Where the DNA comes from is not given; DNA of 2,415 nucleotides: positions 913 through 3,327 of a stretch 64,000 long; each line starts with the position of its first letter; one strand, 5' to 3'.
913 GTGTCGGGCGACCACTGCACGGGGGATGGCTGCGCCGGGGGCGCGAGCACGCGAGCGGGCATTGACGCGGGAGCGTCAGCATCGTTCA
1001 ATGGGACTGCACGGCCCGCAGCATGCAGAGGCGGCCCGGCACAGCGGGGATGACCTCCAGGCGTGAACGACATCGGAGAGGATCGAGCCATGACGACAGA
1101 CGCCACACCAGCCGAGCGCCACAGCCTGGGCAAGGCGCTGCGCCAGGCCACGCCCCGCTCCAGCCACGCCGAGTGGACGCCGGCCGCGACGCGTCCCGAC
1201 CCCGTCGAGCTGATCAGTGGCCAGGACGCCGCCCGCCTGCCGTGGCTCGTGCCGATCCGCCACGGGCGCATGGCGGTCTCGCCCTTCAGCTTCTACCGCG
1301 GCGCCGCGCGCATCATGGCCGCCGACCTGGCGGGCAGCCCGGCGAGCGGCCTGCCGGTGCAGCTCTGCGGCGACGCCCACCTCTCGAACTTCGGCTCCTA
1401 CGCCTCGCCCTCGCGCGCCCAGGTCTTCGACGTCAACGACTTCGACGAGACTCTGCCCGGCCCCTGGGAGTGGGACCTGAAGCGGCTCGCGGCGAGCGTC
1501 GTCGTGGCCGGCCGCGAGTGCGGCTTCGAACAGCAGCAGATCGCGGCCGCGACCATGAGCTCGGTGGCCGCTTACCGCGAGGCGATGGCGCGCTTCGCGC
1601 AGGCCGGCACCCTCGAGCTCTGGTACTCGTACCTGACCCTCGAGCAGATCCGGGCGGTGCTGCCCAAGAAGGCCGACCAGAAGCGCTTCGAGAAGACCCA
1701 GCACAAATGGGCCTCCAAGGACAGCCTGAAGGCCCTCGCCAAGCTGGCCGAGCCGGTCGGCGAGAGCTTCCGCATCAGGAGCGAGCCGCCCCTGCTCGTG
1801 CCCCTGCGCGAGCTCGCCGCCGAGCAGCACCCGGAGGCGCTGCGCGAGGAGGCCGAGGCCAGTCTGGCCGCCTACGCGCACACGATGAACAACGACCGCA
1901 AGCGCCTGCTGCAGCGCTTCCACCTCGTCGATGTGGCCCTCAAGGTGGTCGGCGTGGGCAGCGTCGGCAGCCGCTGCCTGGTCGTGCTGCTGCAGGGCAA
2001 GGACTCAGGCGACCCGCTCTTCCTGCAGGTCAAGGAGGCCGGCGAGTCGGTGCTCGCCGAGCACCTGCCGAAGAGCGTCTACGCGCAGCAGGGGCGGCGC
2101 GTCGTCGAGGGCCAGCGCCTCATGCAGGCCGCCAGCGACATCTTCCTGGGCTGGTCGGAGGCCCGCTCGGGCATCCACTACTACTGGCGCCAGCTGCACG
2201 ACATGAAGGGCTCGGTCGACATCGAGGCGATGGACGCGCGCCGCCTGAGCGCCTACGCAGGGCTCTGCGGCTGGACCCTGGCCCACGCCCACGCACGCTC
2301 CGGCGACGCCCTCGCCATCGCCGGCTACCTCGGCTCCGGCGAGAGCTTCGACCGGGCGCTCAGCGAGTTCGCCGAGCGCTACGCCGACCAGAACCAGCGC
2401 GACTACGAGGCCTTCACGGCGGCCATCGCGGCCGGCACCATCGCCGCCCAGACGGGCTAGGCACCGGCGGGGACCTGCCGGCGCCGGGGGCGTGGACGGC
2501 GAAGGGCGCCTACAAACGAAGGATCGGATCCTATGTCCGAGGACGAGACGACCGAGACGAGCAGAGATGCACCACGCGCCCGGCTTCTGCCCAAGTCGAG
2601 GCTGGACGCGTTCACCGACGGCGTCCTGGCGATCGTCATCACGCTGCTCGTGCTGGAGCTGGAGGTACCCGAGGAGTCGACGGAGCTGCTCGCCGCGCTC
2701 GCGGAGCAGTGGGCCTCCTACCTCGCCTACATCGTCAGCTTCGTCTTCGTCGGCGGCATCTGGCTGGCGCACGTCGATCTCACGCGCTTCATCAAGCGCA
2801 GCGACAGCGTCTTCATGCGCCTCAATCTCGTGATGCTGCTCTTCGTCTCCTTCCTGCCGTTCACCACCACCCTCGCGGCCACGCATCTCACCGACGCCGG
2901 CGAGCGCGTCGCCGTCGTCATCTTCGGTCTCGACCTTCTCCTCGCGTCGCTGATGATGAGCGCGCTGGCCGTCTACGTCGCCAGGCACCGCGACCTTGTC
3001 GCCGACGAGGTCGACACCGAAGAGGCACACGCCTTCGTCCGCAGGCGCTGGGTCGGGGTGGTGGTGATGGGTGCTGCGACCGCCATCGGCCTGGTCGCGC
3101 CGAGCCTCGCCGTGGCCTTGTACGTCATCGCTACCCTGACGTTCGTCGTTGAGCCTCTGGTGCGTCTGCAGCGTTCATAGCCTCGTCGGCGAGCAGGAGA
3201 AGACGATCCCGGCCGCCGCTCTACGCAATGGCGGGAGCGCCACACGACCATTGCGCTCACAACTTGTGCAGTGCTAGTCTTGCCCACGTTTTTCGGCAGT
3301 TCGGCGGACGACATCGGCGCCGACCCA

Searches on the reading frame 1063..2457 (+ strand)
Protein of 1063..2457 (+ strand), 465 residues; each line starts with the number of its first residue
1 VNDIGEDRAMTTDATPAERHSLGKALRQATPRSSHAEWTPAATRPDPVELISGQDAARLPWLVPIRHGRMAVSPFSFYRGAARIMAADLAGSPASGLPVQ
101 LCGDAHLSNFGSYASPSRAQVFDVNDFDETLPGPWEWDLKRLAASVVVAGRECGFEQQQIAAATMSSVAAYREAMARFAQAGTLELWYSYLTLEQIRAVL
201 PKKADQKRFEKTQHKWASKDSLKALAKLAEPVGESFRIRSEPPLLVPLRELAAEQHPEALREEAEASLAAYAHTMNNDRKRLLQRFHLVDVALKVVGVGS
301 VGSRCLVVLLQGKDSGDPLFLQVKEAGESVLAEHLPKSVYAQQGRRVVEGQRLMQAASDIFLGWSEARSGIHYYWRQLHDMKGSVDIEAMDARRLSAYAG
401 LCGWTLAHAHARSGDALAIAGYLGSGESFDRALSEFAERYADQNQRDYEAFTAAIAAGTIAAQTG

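Call 45: search_protein_families(library=pfam, proteins=[window:1063-2457:+], max_evalue=0.000001)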
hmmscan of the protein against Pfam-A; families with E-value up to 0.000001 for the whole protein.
window:1063-2457:+ (465 aa): 1 family
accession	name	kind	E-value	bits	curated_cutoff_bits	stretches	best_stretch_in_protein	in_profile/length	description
PF10009.15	DUF2252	-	6.4e-143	477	22.3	1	58-454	1-392/392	Uncharacterized protein conserved in bacteria (DUF2252)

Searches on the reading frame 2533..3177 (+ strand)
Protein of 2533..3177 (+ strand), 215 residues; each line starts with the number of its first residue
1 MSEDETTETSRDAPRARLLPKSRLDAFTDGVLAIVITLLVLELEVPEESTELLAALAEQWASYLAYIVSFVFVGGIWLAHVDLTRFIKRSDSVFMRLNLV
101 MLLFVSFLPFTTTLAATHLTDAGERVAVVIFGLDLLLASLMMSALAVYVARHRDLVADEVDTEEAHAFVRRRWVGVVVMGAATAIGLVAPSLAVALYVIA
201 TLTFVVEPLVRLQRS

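Call 45: search_protein_families(library=pfam, proteins=[window:2533-3177:+], max_evalue=0.000001)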
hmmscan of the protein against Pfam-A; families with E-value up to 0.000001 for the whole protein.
window:2533-3177:+ (215 aa): 1 family
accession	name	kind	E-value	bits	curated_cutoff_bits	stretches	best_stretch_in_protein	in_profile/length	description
PF06736.16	TMEM175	-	2.5e-28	98.8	25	1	23-109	1-88/88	Endosomal/lysosomal potassium channel TMEM175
